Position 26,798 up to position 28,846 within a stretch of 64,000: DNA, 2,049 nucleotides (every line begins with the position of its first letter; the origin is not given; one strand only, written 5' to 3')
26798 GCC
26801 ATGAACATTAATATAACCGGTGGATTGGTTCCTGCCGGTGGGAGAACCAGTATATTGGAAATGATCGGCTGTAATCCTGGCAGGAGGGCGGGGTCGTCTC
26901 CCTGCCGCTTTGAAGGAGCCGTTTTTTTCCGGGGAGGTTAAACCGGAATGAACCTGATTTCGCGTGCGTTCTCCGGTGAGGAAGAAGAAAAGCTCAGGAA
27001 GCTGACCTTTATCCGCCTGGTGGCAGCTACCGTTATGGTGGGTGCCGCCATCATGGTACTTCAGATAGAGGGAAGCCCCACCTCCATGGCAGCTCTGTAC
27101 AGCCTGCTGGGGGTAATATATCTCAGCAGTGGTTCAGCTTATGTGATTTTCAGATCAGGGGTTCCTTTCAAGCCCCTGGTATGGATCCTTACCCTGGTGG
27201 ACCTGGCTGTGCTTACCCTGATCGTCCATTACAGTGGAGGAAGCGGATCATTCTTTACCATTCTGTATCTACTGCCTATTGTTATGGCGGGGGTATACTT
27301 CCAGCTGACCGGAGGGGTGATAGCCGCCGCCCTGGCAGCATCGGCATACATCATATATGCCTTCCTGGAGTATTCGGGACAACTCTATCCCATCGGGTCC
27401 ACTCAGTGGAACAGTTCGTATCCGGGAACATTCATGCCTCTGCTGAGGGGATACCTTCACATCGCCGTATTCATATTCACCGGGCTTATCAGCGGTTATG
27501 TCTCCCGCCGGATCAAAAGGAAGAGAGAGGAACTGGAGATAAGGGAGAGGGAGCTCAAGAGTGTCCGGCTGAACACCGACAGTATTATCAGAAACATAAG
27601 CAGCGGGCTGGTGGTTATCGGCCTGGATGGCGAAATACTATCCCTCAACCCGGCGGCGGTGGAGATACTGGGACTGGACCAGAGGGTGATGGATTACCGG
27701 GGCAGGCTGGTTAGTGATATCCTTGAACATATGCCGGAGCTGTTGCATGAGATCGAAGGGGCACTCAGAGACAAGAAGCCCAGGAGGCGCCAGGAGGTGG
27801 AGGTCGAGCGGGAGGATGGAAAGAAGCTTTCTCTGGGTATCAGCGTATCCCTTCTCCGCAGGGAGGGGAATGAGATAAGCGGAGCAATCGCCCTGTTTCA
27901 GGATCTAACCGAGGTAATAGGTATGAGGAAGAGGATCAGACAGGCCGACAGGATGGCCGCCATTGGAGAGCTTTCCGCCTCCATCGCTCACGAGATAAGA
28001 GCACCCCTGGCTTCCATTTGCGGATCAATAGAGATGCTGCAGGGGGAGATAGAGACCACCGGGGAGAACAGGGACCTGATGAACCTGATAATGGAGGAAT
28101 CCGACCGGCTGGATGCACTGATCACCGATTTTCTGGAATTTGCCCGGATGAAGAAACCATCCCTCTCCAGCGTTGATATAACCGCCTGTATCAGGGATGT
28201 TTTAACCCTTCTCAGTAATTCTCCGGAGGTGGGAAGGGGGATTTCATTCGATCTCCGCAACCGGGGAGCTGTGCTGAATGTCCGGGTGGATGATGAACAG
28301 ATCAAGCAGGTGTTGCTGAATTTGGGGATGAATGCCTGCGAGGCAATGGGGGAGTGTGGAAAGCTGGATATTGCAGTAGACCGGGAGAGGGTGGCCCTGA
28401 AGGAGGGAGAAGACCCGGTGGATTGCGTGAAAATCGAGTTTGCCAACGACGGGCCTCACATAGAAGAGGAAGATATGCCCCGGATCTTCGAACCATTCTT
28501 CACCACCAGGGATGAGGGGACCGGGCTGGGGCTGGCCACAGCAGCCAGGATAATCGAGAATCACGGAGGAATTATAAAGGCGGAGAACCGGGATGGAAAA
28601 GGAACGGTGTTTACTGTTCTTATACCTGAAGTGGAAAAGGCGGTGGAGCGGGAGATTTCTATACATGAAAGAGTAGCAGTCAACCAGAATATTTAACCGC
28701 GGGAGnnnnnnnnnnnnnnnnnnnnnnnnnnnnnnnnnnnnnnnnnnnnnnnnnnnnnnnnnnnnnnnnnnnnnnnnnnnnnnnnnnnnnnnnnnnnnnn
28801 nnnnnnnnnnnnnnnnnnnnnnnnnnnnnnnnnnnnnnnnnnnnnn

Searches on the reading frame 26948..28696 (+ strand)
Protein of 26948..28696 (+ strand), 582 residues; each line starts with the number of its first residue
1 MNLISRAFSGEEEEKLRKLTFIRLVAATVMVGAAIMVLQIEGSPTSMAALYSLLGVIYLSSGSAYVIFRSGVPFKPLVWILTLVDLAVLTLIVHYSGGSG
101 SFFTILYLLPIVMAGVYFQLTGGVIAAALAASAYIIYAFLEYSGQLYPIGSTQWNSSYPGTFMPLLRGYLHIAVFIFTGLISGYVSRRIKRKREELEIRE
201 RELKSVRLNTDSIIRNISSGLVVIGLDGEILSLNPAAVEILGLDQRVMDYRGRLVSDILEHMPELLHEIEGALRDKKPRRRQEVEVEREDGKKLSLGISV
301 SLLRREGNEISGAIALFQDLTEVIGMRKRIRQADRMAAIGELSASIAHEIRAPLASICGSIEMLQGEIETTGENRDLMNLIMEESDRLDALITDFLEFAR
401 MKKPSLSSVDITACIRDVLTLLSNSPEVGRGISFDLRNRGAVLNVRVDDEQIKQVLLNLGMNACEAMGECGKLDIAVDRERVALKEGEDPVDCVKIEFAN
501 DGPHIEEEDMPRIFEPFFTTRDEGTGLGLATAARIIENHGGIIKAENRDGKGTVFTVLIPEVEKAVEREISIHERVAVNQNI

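Call 9: search_protein_families(library=pfam, proteins=[window:26948-28696:+])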
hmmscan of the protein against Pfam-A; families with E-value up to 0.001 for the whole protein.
window:26948-28696:+ (582 aa): 8 families
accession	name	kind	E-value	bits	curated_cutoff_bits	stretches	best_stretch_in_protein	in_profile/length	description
PF02518.31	HATPase_c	-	3.7e-22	79.3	26.4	1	448-561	2-109/111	Histidine kinase-, DNA gyrase B-, and HSP90-like ATPase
PF00512.31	HisKA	-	4.3e-15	55.9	26.9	1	340-402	3-64/66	His Kinase A (phospho-acceptor) domain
PF00989.32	PAS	-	9.1e-10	39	22.6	1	211-319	4-112/113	PAS fold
PF25323.1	6TM_PilS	-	2.9e-09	37.3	27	1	18-190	14-183/189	PilS-like transmembrane domain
PF13426.13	PAS_9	-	2.1e-08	34.8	27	1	220-322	3-103/103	PAS domain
PF08448.16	PAS_4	-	1.2e-06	29.2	23.1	1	216-322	3-107/110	PAS fold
PF13188.13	PAS_8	-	2.2e-05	24.6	21.8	1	212-267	5-55/65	PAS domain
PF13596.12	PAS_10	-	0.00076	20.5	22.1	0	216-321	7-106/106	PAS domain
